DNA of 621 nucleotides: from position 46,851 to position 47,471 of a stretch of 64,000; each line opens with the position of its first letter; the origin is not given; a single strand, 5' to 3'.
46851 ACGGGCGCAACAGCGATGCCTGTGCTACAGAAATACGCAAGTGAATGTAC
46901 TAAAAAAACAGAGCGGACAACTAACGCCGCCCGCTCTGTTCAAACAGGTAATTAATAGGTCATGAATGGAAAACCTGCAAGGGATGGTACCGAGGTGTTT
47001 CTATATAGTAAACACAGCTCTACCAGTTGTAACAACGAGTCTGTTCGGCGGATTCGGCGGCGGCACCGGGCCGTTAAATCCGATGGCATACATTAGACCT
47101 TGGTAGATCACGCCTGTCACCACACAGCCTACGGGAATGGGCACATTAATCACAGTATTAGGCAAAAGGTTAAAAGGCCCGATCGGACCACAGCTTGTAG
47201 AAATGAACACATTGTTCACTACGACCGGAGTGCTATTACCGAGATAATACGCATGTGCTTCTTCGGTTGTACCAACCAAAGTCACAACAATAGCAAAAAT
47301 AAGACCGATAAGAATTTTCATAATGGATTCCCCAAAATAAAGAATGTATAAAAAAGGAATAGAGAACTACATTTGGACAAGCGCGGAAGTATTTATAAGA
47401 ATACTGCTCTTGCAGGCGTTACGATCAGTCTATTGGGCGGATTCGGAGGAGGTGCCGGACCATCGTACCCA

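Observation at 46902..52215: Nine-gene tandem array of small secreted PPPN-motif proteins splitting a carotenoid cluster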

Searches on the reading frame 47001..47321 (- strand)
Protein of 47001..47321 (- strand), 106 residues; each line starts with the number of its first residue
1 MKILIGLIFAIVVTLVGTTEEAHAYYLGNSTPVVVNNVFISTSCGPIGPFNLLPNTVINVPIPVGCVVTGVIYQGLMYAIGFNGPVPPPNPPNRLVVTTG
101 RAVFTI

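Call 3: search_protein_families(library=pfam, proteins=[window:47001-47321:-], max_evalue=10)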
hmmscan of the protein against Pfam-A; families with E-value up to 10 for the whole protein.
window:47001-47321:- (106 aa): 0 families

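Call 5: find_homologous_proteins(query=A1, max_evalue=0.01)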
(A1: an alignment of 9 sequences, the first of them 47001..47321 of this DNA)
Query A1 (9 sequences) (106 aa, profile of the alignment): 19 proteins with E <= 0.01 among 3801 candidates.
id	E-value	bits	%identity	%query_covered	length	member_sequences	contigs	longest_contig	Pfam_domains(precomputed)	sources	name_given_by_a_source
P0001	1.9e-44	168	33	94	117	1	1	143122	-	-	-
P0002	5.8e-43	163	31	100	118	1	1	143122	-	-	-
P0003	8.7e-41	156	34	100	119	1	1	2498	-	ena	-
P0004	1.4e-40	156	28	75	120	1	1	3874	-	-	-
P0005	5.6e-38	147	33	92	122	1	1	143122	-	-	-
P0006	1.0e-37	147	36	75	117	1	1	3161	-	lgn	-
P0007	2.6e-37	145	31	83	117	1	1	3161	-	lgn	-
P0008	2.6e-34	136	59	98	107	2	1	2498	-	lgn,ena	-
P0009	9.0e-34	134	27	85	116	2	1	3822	-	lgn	-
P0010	4.2e-33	132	100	100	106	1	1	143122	-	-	-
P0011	2.9e-31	126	28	84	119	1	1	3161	-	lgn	-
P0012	1.6e-30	123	29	68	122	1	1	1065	-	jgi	-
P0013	2.9e-30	123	24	91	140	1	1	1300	-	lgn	-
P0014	4.7e-30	122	59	98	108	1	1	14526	-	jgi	jgi:hypothetical protein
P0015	8.0e-29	118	50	98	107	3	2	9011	-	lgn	-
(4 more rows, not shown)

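Call 6: search_protein_families(library=ncbifam, proteins=[window:47001-47321:-], max_evalue=10)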
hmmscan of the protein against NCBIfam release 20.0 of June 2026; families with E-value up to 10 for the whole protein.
window:47001-47321:- (106 aa): 0 families

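Call 8: find_encoding_contigs(protein=P0014, flank=10000)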
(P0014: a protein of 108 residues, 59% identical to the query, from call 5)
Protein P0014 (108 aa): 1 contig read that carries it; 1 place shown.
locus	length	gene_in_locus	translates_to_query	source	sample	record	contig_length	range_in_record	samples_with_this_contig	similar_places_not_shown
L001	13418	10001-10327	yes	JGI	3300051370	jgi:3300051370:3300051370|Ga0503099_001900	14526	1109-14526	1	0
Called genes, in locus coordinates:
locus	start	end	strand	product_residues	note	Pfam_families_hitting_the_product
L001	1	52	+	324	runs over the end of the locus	PF01916:DS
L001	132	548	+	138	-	PF06271:RDD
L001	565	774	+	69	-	-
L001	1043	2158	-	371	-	PF13506:Glyco_transf_21, PF00535:Glycos_transf_2, PF10111:Glyco_tranf_2_2 (weak), PF13641:Glyco_tranf_2_3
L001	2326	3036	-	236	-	PF01553:Acyltransferase (weak)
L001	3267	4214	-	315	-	PF00494:SQS_PSY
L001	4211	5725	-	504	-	PF00070:Pyr_redox (faint), PF00890:FAD_binding_2, PF01266:DAO (weak), PF01593:Amino_oxidase, PF03486:HI0933_like (faint), PF07992:Pyr_redox_2 (weak), PF12831:FAD_oxidored (faint), PF13450:NAD_binding_8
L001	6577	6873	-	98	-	-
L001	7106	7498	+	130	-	-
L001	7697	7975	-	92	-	-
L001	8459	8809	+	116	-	-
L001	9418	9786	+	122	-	-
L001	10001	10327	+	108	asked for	-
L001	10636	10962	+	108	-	-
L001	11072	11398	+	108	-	-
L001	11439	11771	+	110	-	-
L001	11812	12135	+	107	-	-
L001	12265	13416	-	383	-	?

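Call 9: find_encoding_contigs(protein=P0015, flank=10000)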
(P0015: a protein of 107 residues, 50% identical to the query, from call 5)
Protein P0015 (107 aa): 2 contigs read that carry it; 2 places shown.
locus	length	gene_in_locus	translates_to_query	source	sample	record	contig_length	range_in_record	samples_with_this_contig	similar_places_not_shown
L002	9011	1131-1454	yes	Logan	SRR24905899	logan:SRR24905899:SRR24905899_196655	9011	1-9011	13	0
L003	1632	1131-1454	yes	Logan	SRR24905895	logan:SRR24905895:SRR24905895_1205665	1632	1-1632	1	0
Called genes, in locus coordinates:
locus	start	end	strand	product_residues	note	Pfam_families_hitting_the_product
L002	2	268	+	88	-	?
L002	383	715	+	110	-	-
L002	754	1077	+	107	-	-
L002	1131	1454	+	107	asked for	-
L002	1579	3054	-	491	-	PF00070:Pyr_redox (faint), PF00890:FAD_binding_2 (faint), PF01266:DAO (weak), PF01593:Amino_oxidase, PF07992:Pyr_redox_2 (weak), PF12831:FAD_oxidored (weak), PF13450:NAD_binding_8, PF01266:DAO (weak), +1 more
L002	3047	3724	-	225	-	PF18916:Lycopene_cyc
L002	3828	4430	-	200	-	-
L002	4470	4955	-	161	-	PF03073:TspO_MBR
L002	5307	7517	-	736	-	PF13328:HD_4, PF01966:HD, PF04607:RelA_SpoT, PF02824:TGS, PF19296:RelA_AH (weak), PF28438:RelA_RIS, PF13291:ACT_4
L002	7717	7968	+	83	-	-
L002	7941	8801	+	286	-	-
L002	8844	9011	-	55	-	?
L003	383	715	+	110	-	-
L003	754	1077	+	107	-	-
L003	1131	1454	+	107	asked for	-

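Call 17: find_related_loci(query=A3, collection=genome_contigs, flank=10000)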
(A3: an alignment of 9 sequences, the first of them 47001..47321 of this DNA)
Query A3 (106 aa) in genome_contigs; peptide patterns used: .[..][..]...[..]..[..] (x = any residue, [..] = any of these).
68 stretches matched a pattern, but none encodes a relative of the query by tblastn (E <= 1e-3).

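Call 19: find_related_loci(query=A3, collection=metagenome_contigs, flank=10000)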
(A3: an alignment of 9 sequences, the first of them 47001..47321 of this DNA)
Query A3 (106 aa) in metagenome_contigs; peptide patterns used: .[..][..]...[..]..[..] (x = any residue, [..] = any of these).
102 stretches matched a pattern, but none encodes a relative of the query by tblastn (E <= 1e-3).
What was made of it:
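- Tried and rejected: None were found (calls 17, 19).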

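Call 20: predict_structure(alignment_id=A2)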
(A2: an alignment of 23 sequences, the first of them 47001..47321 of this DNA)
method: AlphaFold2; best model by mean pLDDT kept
length: 106 residues; sequences in the alignment: 23
mean_pLDDT: 88.1   pTM: 0.70
mean pLDDT of the five models: 88.1, 87.4, 87.3, 83.6, 82.7
residues with pLDDT >= 90: 75; 70-90: 14; 50-70: 17; < 50: 0
segments of 3 or more residues with pLDDT < 50: none
pLDDT, mean of each block of 10 residues (from residue 1): 68 62 89 95 95 96 93 95 91 92 95
secondary structure, 60 per line:
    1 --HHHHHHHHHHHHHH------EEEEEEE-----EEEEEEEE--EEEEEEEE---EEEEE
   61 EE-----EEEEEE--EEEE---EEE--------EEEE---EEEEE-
elements in order: H3-16 E23-29 E35-42 E45-52 E56-62 E68-73 E76-79 E83-85 E94-97 E101-105

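Call 21: search_protein_representatives(alignment_id=A2)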
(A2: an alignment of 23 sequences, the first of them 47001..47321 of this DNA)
Query: 23 sequences, 116 profile positions. Proteins with E-value up to 0.001 (for the whole library): 32; up to 1e-10: 22; up to 1e-30: 5. The best 32 are listed.
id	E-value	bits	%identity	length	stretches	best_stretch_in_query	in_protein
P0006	9.9e-42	157.7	-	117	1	1-115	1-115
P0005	4.6e-37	142.7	-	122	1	1-115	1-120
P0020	2.9e-33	130.4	-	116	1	1-111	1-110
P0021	1.5e-32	128.1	-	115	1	1-114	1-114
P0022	3.6e-32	126.9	-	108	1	1-114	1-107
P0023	2.2e-27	111.5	-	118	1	2-115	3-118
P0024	9.2e-24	99.8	-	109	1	1-115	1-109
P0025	1.7e-21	92.5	-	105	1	1-114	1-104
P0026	1.1e-20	89.9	-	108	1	1-114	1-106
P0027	1.6e-20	89.4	-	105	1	1-114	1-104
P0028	5.7e-19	84.4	-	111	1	1-113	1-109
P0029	6.1e-19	84.3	-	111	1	1-112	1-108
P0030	8.5e-19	83.8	-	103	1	1-114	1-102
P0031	4.0e-18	81.6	-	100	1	1-97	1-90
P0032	9.8e-17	77.2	-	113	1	2-114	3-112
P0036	3.5e-14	68.9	-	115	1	1-115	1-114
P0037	6.8e-14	68.0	-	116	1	2-111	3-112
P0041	4.5e-08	49.2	-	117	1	2-104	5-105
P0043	2.9e-05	40.2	-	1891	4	30-83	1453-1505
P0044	3.9e-05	39.7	-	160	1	10-88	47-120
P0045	6.1e-05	39.1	-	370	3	17-83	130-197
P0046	6.4e-05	39.1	-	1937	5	26-85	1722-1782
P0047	2.2e-04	37.3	-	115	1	5-87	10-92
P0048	5.8e-04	36.0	-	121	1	1-99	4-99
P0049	7.3e-04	35.6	-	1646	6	21-83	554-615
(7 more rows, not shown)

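Call 24: fold_search(model_id=the predicted structure, library=pdb)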
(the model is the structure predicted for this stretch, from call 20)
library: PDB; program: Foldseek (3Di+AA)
matches with E <= 10: 328; with E <= 0.001: 0
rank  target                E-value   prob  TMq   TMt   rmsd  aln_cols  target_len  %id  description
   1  8ei3_F                3.4e-02  0.97  0.40  0.31   6.4        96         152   17  Crystal structure of VHL in complex with H313, a Helicon Polypeptide (released 2023-10-25)
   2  4awj_C                4.8e-02  0.97  0.40  0.34   6.4        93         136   17  pVHL:EloB:EloC complex, in complex with capped Hydroxyproline (released 2012-11-14)
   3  4w9f_C                4.8e-02  0.96  0.40  0.33   6.4        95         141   17  pVHL:EloB:EloC in complex with (2S,4R)-1-(3,3-dimethylbutanoyl)-4-hydroxy-N-(4-(4-methylthiazol-5-yl)benzyl)pyrrolidin (released 2014-09-10)
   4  8zvj_C                5.6e-02  0.96  0.40  0.34   6.4        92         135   17  Crystal structure of VHL-EloB-EloC in complex with a fragment compound 7HC_1(DE22) (released 2024-12-18)
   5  4w9c_C                5.6e-02  0.96  0.40  0.33   6.5        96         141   17  pVHL:EloB:EloC in complex with (2S,4R)-1-(3,3-dimethylbutanoyl)-4-hydroxy-N-(4-(oxazol-5-yl)benzyl)pyrrolidine-2-carbo (released 2014-09-10)
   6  4bkt_F                6.7e-02  0.89  0.39  0.32   6.5        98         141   14  von Hippel Lindau protein:ElonginB:ElonginC complex, in complex with (2S,4R)-N-methyl-1-[2-(3-methyl-1,2-oxazol-5-yl)e (released 2013-11-27)
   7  4bkt_C                7.1e-02  0.94  0.40  0.33   6.4        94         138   17  von Hippel Lindau protein:ElonginB:ElonginC complex, in complex with (2S,4R)-N-methyl-1-[2-(3-methyl-1,2-oxazol-5-yl)e (released 2013-11-27)
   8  9snp_F                7.1e-02  0.93  0.39  0.31   6.6        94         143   18  VHL/Elongin B/Elongin C complex with compound 60 (released 2026-04-01)
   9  9rp9_A                7.1e-02  0.90  0.40  0.31   6.7        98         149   14  Crystal structure of mouse pVHL-ElonginB-ElonginC complex (released 2025-07-09)
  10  8ymb_I                7.5e-02  0.94  0.40  0.32   6.5        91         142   18  The crystal structure of SHD931 in complex with Brd4-BD2 and VCB (released 2025-02-12)
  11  8zvj_L                7.9e-02  0.87  0.40  0.33   9.9        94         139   16  Crystal structure of VHL-EloB-EloC in complex with a fragment compound 7HC_1(DE22) (released 2024-12-18)
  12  7cjb_A                7.9e-02  0.87  0.40  0.31   6.5        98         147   14  VHL recognizes hydroxyproline in RIPK1 (released 2021-07-14)
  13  9eqj_F                8.3e-02  0.85  0.39  0.31  10.1       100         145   13  Crystal structure of pVHL:EloB:EloC in complex with MP-1-39 (released 2024-08-28)
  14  1lqb_C                8.3e-02  0.80  0.37  0.29  10.2        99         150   13  Crystal structure of a hydroxylated HIF-1 alpha peptide bound to the pVHL/elongin-C/elongin-B complex (released 2002-07-03)
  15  7khh_C                8.8e-02  0.91  0.40  0.32   6.4        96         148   17  Ternary complex of VHL/BRD4-BD1/Compound9 (4-(3,5-difluoropyridin-2-yl)-N-(11-(((S)-1-((2S,4R)-4-hydroxy-2-((4-(4-meth (released 2021-02-24)
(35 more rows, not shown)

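Call 25: search_protein_families(library=pfam, proteins=[P0043, P0044, P0045, P0046, P0049, P0047, P0048, P0041], max_evalue=0.1)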
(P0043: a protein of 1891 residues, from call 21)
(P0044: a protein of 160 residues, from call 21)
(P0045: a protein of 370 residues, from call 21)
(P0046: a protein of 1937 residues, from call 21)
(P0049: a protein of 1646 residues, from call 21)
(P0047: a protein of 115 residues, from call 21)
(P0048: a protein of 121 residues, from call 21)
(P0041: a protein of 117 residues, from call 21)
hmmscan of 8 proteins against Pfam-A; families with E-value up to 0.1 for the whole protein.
P0043 (1891 aa): 13 families
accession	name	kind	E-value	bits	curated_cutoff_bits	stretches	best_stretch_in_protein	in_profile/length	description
PF18911.6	PKD_4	-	5e-174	565.3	27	15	1083-1156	3-82/85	PKD domain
PF00801.26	PKD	-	6.8e-125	407.8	23.5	15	1099-1153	24-76/80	PKD domain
PF13688.12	Reprolysin_5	-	3.2e-15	57.3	27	1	209-387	4-187/196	Metallo-peptidase family M12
PF13574.12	Reprolysin_2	-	1.5e-14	54.8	27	1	228-402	2-186/195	Metallo-peptidase family M12B Reprolysin-like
PF18962.6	Por_Secre_tail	-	2.9e-13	50.3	27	1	1813-1889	1-75/75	Secretion system C-terminal sorting domain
PF18981.6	InlK_D3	-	1.7e-09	38.1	25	0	727-755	42-70/75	Internalin K domain (D3/D4)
PF01421.25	Reprolysin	-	2.3e-08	34.8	20.8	1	210-389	3-190/200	Reprolysin (M12B) family zinc metalloprotease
PF13583.11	Reprolysin_4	-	4.3e-08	33.5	22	1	210-402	5-189/203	Metallo-peptidase family M12B Reprolysin-like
PF13582.12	Reprolysin_3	-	1.1e-07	32.9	22.4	1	239-357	9-123/123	Metallo-peptidase family M12B Reprolysin-like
PF19408.5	PKD_6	-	0.00051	20.8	25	0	1263-1313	25-78/82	PKD-like domain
PF16820.11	PKD_3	-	0.00099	19.4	26.3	1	867-904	33-68/68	PKD-like domain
PF23273.1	DUF7076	-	0.036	14.5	27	0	971-1000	34-63/119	Domain of unknown function (DUF7076)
PF15657.11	Tox-HNH-EHHH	-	0.074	13.8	25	0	332-359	16-43/69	HNH/Endo VII superfamily nuclease toxins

P0044 (160 aa): 0 families

P0045 (370 aa): 4 families
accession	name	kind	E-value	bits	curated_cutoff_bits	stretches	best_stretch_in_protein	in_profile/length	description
PF01453.30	B_lectin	-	1.6e-08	35.4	32.4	2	74-129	15-75/105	D-mannose binding lectin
PF19516.4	DUF6049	-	4.1e-07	29.5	30.1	1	215-260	592-637/708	Family of unknown function (DUF6049)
PF00932.25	LTD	-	0.031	15.1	34.3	0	142-199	27-90/109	Lamin Tail Domain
PF14344.12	DUF4397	-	0.047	14.7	30.6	0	142-216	5-73/119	Domain of unknown function (DUF4397)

P0046 (1937 aa): 11 families
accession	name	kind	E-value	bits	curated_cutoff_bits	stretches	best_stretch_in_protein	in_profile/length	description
PF00041.27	fn3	-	5.1e-74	245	25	8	1672-1750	1-81/84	Fibronectin type III domain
PF25059.1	FN3_DSCAM-DSCAML_C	-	5.4e-17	62.3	39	2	1782-1845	11-77/89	DSCAM/DSCAML C-terminal Fn3-like domain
PF16656.11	Pur_ac_phosph_N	-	1.1e-15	58.3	30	4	1769-1850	5-93/93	Purple acid Phosphatase, N-terminal domain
PF18962.6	Por_Secre_tail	-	4.8e-14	52.9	27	1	1866-1935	1-74/75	Secretion system C-terminal sorting domain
PF09294.16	Interfer-bind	-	9.5e-07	29.5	21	0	1028-1081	41-97/104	Interferon-alpha/beta receptor, fibronectin type III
PF00629.30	MAM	-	3.1e-06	27.6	26.4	1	286-451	8-157/158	MAM domain, meprin/A5/mu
PF25788.1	Ig_Rha78A_N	-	9.6e-05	23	27.4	0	212-272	34-96/105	Rha78A-like, N-terminal immunoglobulin domain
PF21605.3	CRLF2-like_D2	-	0.0014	19.1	27.3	1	1767-1834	4-70/94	Cytokine receptor-like factor 2-like, D2 domain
PF00431.26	CUB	-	0.0023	18.7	21.4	0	1399-1459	52-108/110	CUB domain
PF24950.1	Fn3_Dep-1_6th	-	0.01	16.5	25.5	0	1049-1087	63-101/107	Dep-1 sixth Fn3-like domain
PF02012.26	BNR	-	0.04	14.3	27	0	656-665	2-11/12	BNR/Asp-box repeat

P0049 (1646 aa): 8 families
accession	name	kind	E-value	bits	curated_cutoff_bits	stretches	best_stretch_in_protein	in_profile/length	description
PF18911.6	PKD_4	-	4.9e-228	738.4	27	20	692-749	26-84/85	PKD domain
PF00801.26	PKD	-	3e-174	565.9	23.5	20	916-987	3-77/80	PKD domain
PF18981.6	InlK_D3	-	3.7e-16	59.4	25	1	1039-1067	45-73/75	Internalin K domain (D3/D4)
PF18962.6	Por_Secre_tail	-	6e-12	46.1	27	1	1568-1642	1-74/75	Secretion system C-terminal sorting domain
PF19408.5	PKD_6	-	1.3e-11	45.1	25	0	1014-1063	27-79/82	PKD-like domain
PF16820.11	PKD_3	-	1.4e-08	34.9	26.3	1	854-894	29-68/68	PKD-like domain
PF23273.1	DUF7076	-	0.00029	21.3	27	0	721-752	32-63/119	Domain of unknown function (DUF7076)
PF16270.11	DUF4923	-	0.029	14.6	22.8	0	1037-1077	78-114/176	Lipocalin-like domain (DUF4923)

P0047 (115 aa): 0 families

P0048 (121 aa): 0 families

P0041 (117 aa): 0 families
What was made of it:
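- Closest known: PKD / FN3 / Ig-like beta-sandwich domains of T9SS surface proteins. Same: The profile search gave marginal hits (E 3e-5 to 7e-4) to giant PKD/FN3 proteins (calls 21, 25).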

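Call 29: find_homologous_proteins(query=A4, max_evalue=0.001)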
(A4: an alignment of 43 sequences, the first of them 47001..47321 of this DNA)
Query A4 (43 sequences) (106 aa, profile of the alignment): 23 proteins with E <= 0.001 among 1418 candidates.
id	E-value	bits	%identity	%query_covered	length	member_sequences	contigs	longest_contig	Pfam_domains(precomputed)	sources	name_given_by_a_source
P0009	4.9e-33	131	27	85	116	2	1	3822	-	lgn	-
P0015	1.0e-32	130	50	98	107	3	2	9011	-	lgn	-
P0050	2.1e-32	129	51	98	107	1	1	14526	-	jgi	jgi:hypothetical protein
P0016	5.3e-32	128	54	98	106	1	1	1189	-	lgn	-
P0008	5.8e-32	128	59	98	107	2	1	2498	-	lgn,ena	-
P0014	6.6e-32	128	59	98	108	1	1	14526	-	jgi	jgi:hypothetical protein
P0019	8.1e-31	124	55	36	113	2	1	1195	-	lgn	-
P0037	4.6e-29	118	30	92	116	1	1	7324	-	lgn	-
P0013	4.8e-29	118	24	91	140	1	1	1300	-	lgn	-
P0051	5.1e-29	118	41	76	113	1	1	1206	-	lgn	-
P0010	2.2e-28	116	100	100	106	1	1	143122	-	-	-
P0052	7.7e-28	115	63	36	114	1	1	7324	-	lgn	-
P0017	1.1e-27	114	68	100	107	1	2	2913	-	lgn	-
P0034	4.4e-27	112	50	40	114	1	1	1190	-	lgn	-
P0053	1.0e-26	111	28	79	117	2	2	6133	-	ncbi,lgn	-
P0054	1.2e-26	111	27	81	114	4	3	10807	-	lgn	-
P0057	2.9e-24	103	46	98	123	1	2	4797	-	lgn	-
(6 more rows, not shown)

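Call 30: fold_search(model_id=the predicted structure, library=viral)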
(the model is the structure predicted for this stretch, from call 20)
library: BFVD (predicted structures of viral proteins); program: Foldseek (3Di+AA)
matches with E <= 10: 426; with E <= 0.001: 0
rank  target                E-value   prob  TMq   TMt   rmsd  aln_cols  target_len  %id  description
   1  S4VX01                2.5e-02  1.00  0.47  0.52   4.7        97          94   16  Uncharacterized protein [Pandoravirus dulcis]
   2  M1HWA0                5.5e-02  0.77  0.36  0.25  11.7       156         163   13  Uncharacterized protein [Paramecium bursaria Chlorella virus CVA-1]
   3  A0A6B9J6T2            8.2e-02  0.85  0.31  0.30   7.2        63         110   10  (no name in the UniProt tables at hand)
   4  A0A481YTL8            8.6e-02  0.69  0.33  0.19  12.5       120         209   17  Uncharacterized protein [Marseillevirus LCMAC102]
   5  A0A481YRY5            1.3e-01  0.75  0.35  0.17   6.3        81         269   11  Uncharacterized protein [Iridovirus LCIVAC01]
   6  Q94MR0                1.5e-01  0.23  0.27  0.21  10.8       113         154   14  p59 [Myxococcus phage Mx8]
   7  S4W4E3                1.7e-01  0.77  0.41  0.45   7.4        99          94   10  Uncharacterized protein [Pandoravirus salinus]
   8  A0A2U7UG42            2.0e-01  0.75  0.43  0.18   8.9       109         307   15  Uncharacterized protein [Pandoravirus macleodensis]
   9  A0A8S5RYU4            2.0e-01  0.14  0.25  0.22  13.6       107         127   11  Uncharacterized protein [Myoviridae sp. ctNQV2]
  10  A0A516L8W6            2.1e-01  0.51  0.37  0.31   6.4        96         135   12  (no name in the UniProt tables at hand)
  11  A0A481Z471            2.8e-01  0.38  0.30  0.08  10.0        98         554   14  Transmembrane protein [Pithovirus LCPAC201]
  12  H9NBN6                2.8e-01  0.35  0.33  0.07   7.8        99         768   15  (no name in the UniProt tables at hand)
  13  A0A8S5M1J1            2.9e-01  0.44  0.37  0.14  14.2       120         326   10  DnaJ domain protein [Podoviridae sp. ctIi96]
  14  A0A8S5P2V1            3.3e-01  0.51  0.38  0.31   7.6       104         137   10  Uncharacterized protein [Siphoviridae sp. ctur44]
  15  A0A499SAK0            3.3e-01  0.23  0.33  0.23   9.1       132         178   11  (no name in the UniProt tables at hand)
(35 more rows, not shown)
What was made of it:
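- Tried and rejected: Nothing was significant (call 30).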

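Call 31: find_encoding_contigs(protein=P0054, flank=10000, max_places=3)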
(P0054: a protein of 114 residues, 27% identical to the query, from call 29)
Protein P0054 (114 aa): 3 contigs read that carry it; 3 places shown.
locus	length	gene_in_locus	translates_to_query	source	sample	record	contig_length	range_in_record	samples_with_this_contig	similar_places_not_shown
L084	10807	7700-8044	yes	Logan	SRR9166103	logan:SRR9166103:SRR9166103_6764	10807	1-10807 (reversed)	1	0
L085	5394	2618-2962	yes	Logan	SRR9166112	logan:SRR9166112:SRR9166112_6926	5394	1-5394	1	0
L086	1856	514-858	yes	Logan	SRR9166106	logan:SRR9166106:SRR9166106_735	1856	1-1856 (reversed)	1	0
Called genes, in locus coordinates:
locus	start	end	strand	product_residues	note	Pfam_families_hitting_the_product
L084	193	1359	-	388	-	PF13506:Glyco_transf_21, PF00535:Glycos_transf_2, PF10111:Glyco_tranf_2_2 (faint), PF13641:Glyco_tranf_2_3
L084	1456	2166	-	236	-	PF01553:Acyltransferase (weak)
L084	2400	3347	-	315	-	PF00494:SQS_PSY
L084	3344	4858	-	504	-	PF00890:FAD_binding_2, PF01266:DAO (weak), PF01593:Amino_oxidase, PF03486:HI0933_like (faint), PF07992:Pyr_redox_2 (weak), PF13450:NAD_binding_8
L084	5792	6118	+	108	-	-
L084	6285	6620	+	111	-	-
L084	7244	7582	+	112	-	-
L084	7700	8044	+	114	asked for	-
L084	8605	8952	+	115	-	-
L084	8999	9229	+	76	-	-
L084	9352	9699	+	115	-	-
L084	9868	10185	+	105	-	-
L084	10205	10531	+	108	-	-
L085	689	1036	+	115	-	-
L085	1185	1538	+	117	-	-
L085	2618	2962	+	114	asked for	-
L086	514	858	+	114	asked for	-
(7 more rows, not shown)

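Call 32: find_encoding_contigs(protein=P0037, flank=10000, max_places=3)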
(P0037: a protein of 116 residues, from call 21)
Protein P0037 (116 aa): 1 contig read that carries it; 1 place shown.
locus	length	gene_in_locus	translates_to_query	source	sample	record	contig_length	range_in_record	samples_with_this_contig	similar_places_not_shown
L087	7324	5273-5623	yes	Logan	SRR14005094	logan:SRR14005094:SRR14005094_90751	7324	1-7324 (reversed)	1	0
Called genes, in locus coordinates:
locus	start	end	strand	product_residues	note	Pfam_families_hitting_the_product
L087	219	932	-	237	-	PF01553:Acyltransferase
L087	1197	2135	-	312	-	PF00494:SQS_PSY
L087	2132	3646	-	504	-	PF00890:FAD_binding_2, PF01266:DAO, PF01593:Amino_oxidase, PF03486:HI0933_like (faint), PF07992:Pyr_redox_2 (weak), PF12831:FAD_oxidored (faint), PF13450:NAD_binding_8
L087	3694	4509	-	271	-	-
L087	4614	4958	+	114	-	-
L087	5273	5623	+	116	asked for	-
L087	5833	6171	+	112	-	-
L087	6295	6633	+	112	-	-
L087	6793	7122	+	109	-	-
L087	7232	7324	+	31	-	?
